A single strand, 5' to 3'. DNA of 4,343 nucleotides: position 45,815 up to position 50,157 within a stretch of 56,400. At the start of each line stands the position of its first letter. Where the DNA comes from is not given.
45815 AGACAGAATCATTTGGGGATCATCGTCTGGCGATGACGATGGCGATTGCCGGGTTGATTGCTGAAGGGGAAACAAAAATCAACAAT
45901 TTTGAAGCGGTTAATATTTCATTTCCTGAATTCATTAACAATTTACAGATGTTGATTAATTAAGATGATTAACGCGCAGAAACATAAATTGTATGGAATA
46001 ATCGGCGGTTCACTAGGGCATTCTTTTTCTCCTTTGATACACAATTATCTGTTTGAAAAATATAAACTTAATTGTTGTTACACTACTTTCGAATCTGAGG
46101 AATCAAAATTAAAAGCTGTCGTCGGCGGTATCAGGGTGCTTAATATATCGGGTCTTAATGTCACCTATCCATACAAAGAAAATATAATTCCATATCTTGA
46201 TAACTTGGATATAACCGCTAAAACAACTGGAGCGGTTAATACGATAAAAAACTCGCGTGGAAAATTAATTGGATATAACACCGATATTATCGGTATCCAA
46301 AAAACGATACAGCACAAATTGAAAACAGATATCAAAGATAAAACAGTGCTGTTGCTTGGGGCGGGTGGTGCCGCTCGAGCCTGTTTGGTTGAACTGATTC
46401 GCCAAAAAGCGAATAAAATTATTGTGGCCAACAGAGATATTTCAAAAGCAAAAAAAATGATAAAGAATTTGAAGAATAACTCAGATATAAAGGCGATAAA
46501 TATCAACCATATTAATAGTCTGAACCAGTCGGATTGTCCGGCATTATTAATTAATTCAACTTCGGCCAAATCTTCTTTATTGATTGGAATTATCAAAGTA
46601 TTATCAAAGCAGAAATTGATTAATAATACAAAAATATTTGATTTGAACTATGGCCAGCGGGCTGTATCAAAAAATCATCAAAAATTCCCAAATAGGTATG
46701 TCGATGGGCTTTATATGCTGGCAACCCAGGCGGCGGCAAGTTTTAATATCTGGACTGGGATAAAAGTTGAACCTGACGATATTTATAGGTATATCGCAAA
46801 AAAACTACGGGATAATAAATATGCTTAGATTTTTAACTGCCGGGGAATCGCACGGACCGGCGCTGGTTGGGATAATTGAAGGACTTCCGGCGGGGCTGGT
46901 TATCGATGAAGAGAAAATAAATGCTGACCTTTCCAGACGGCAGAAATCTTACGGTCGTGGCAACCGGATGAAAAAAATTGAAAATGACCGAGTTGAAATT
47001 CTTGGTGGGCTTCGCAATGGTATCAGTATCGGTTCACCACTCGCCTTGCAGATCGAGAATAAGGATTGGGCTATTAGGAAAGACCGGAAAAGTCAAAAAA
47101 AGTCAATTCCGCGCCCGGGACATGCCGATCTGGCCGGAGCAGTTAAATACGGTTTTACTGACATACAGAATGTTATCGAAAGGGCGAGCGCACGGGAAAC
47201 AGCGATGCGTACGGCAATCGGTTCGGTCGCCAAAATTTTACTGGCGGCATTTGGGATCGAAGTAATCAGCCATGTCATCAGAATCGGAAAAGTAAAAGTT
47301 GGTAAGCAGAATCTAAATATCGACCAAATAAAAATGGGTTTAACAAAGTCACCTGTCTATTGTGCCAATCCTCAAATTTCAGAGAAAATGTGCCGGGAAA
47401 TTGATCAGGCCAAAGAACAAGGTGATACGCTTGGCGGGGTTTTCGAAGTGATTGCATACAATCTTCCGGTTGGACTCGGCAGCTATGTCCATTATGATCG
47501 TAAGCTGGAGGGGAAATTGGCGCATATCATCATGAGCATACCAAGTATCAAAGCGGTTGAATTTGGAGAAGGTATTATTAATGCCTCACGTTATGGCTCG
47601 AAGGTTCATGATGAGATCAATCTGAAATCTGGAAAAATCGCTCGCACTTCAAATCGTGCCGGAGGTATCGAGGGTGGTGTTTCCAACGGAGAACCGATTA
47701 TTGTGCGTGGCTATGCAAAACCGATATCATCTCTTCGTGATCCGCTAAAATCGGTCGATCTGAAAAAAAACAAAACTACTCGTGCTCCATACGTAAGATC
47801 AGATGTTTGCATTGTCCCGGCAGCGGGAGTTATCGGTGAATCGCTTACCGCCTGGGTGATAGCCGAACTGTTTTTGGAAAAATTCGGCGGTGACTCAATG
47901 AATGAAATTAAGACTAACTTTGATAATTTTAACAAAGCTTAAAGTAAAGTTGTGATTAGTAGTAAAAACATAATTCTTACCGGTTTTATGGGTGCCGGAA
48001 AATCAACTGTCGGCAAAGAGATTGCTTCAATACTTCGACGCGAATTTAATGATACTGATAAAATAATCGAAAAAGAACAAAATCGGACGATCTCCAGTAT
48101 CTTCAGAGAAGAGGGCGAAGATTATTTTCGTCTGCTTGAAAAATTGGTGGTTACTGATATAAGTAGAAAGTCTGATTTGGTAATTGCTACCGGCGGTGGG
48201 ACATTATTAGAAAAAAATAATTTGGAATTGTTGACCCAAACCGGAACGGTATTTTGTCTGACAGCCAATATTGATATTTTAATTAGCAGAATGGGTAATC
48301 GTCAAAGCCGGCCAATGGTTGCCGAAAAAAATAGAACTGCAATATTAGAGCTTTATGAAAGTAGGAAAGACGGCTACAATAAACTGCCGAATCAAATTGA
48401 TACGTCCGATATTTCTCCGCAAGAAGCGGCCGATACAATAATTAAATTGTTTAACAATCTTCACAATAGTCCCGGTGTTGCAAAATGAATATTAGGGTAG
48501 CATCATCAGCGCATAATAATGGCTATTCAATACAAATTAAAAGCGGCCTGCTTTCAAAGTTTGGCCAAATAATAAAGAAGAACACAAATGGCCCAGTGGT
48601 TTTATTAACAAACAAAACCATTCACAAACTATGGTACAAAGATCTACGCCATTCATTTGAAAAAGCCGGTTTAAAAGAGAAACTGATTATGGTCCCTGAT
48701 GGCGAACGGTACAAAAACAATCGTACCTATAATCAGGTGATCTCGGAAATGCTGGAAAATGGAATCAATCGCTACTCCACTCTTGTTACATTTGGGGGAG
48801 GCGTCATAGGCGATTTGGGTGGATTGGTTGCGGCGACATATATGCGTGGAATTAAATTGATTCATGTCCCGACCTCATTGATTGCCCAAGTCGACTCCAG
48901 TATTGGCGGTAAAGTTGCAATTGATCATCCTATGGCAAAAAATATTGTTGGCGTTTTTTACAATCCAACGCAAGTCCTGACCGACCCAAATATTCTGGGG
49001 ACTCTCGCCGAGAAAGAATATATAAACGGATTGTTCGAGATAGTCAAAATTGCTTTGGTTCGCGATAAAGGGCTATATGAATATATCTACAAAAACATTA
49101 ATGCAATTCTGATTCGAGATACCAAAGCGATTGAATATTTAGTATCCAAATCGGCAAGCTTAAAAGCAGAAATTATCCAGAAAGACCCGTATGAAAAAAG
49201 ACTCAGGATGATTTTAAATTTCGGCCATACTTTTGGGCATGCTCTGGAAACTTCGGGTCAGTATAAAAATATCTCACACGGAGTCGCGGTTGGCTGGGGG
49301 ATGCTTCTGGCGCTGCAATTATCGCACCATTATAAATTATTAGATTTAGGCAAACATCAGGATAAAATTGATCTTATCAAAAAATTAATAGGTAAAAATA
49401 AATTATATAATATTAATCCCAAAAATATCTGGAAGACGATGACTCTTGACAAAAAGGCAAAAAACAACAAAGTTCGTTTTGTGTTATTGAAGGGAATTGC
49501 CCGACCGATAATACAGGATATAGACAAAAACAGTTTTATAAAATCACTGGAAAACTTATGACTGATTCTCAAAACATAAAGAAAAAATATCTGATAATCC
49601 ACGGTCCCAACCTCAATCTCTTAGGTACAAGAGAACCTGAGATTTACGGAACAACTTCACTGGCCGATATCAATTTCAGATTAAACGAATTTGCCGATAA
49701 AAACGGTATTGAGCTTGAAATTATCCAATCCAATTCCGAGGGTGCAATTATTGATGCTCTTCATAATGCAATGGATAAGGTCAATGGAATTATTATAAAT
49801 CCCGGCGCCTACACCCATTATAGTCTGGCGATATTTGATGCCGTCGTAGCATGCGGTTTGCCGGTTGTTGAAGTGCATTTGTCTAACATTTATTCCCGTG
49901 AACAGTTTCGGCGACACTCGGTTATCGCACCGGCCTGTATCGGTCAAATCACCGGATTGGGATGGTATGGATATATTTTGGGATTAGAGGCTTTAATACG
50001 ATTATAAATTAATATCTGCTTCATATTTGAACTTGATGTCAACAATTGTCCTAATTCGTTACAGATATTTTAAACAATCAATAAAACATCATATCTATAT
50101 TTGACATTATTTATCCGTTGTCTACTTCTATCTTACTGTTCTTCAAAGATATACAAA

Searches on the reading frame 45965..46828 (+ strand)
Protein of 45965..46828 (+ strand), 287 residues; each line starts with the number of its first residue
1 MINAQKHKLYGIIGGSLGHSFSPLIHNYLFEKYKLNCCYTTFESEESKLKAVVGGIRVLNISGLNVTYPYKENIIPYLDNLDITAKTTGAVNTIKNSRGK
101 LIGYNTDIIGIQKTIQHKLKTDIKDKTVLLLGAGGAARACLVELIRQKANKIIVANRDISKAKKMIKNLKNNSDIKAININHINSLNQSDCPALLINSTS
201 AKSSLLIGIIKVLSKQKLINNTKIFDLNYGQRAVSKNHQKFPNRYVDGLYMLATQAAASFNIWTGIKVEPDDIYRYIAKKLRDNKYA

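Call 9: search_protein_families(library=pfam, proteins=[window:45965-46828:+])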
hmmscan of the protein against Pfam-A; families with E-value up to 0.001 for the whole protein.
window:45965-46828:+ (287 aa): 4 families
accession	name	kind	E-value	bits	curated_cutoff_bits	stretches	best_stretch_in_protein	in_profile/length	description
PF08501.16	Shikimate_dh_N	-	1.1e-25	90.1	27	1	12-94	1-83/83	Shikimate dehydrogenase substrate binding domain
PF01488.26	Shikimate_DH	-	1.4e-11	45.1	24.3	1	118-206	6-90/138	Shikimate / quinate 5-dehydrogenase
PF18317.6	SDH_C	-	1.8e-06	28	25.8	1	248-272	1-25/31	Shikimate 5'-dehydrogenase C-terminal domain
PF03435.24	Sacchrp_dh_NADP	-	0.00037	21.3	25.1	1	128-187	1-63/129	Saccharopine dehydrogenase NADP binding domain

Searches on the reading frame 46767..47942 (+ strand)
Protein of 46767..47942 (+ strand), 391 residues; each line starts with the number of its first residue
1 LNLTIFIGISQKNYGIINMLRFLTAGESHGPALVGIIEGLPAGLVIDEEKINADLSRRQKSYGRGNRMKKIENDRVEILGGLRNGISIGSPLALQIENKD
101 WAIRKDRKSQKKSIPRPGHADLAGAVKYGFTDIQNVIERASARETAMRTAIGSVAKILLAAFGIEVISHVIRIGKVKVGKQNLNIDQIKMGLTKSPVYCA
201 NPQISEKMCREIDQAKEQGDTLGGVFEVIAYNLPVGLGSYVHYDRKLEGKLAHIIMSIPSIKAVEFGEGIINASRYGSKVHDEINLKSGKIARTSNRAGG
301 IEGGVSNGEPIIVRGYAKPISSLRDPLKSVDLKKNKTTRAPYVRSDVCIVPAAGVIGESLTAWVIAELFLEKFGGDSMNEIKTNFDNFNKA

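Call 9: search_protein_families(library=pfam, proteins=[window:46767-47942:+])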
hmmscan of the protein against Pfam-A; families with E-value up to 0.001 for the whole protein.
window:46767-47942:+ (391 aa): 1 family
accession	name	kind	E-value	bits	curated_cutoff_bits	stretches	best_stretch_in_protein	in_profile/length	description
PF01264.26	Chorismate_synt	-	1.7e-114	382.4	27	1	20-370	1-327/327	Chorismate synthase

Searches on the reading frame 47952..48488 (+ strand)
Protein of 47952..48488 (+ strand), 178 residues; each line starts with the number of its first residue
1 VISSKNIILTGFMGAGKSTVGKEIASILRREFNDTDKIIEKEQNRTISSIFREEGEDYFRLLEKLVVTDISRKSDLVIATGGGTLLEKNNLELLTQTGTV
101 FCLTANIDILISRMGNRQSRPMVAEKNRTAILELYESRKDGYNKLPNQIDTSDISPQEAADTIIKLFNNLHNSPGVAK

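Call 9: search_protein_families(library=pfam, proteins=[window:47952-48488:+])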
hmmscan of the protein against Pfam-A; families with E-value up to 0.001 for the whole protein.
window:47952-48488:+ (178 aa): 2 families
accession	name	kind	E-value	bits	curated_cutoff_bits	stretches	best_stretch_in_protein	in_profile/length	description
PF01202.28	SKI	-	9.6e-43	146.5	22.1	1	13-165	1-156/159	Shikimate kinase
PF13238.12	AAA_18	-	4.7e-07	30.8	29.4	1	7-127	1-122/128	AAA domain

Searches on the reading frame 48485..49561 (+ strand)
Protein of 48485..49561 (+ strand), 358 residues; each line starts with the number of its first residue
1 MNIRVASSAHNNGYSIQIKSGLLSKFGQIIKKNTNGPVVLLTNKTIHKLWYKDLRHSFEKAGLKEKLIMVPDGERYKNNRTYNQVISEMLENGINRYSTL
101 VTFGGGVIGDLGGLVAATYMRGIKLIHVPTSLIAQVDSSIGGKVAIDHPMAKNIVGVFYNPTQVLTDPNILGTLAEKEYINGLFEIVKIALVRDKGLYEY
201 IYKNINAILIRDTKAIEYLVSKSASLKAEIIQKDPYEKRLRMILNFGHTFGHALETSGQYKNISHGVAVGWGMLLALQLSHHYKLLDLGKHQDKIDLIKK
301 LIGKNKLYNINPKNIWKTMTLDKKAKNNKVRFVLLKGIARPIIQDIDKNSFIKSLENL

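Call 9: search_protein_families(library=pfam, proteins=[window:48485-49561:+])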
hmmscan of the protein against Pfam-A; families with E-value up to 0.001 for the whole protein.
window:48485-49561:+ (358 aa): 3 families
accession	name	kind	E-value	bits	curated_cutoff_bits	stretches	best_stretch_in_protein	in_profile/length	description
PF01761.26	DHQ_synthase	-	2.4e-43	146.9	24.2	1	68-180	2-114/115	3-dehydroquinate synthase N-terminal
PF24621.2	DHQS_C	-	8.3e-38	130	27.6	1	182-325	1-144/144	3-dehydroquinate synthase C-terminal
PF13685.12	Fe-ADH_2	-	4e-09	37.1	28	1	17-132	1-108/149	Iron-containing alcohol dehydrogenase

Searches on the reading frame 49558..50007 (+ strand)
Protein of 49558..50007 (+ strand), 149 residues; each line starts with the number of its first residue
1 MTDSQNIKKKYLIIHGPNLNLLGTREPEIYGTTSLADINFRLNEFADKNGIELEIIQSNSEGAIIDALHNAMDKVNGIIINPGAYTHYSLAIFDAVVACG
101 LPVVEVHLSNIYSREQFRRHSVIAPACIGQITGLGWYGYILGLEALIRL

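Call 9: search_protein_families(library=pfam, proteins=[window:49558-50007:+])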
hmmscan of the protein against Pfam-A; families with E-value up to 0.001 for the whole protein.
window:49558-50007:+ (149 aa): 1 family
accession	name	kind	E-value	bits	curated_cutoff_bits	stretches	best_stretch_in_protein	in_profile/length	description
PF01220.24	DHquinase_II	-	7e-59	197.9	23.3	1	11-146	2-137/138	Dehydroquinase class II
